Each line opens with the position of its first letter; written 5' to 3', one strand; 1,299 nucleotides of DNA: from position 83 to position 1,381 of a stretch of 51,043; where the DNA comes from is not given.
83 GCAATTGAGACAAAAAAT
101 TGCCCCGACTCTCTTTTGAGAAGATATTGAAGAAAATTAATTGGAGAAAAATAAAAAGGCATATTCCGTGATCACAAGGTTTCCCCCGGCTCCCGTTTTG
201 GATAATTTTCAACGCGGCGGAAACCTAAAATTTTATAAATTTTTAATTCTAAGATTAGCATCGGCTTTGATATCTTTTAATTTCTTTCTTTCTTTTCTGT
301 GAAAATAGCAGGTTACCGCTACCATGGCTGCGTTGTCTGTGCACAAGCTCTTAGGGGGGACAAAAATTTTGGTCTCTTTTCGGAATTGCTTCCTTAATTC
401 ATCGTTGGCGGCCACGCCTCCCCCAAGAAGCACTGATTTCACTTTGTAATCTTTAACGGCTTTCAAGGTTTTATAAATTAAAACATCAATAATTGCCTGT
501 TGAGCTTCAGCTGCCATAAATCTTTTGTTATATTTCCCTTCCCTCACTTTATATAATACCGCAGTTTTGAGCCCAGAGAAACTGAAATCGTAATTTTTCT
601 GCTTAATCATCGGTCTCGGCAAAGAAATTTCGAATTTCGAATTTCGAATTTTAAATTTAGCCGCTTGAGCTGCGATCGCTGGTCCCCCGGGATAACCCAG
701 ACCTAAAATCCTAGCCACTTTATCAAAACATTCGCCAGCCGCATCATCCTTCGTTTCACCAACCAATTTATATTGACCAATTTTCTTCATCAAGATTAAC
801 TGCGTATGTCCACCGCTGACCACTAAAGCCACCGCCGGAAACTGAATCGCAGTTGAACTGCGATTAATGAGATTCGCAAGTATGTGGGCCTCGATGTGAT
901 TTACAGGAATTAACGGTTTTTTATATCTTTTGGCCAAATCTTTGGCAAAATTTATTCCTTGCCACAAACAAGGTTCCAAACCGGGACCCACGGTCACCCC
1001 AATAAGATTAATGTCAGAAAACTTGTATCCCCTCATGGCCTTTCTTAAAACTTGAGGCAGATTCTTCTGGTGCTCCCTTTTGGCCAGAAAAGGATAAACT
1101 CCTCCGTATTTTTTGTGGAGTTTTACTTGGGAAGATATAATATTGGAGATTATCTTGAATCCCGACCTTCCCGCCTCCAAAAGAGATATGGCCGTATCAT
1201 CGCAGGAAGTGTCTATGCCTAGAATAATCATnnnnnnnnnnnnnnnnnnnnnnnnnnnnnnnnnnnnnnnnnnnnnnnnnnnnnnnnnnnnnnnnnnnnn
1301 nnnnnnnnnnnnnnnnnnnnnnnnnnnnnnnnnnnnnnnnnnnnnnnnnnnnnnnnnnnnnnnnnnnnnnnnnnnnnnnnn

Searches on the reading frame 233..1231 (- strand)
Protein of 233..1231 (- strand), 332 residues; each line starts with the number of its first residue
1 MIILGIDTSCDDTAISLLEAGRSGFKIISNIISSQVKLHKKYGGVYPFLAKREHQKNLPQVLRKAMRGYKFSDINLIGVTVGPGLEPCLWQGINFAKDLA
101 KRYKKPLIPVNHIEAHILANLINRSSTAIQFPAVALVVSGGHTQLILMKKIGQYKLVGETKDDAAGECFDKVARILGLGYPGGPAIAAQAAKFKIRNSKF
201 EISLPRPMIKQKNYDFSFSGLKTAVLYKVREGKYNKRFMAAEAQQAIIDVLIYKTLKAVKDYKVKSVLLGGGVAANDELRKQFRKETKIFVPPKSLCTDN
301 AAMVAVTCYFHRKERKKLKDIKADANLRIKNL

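Call 17: search_protein_families(library=pfam, proteins=[window:233-1231:-])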
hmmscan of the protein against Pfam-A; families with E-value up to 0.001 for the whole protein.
window:233-1231:- (332 aa): 2 families
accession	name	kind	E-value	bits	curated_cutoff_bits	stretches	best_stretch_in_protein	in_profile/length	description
PF00814.31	TsaD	-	7.4e-84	282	24.8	1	26-305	1-263/264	tRNA N6-adenosine threonylcarbamoyltransferase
PF22521.2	HypF_C_2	-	3.8e-07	30.6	27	1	164-287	95-217/241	Carbamoyltransferase, Kae1-like Domain, second subdomain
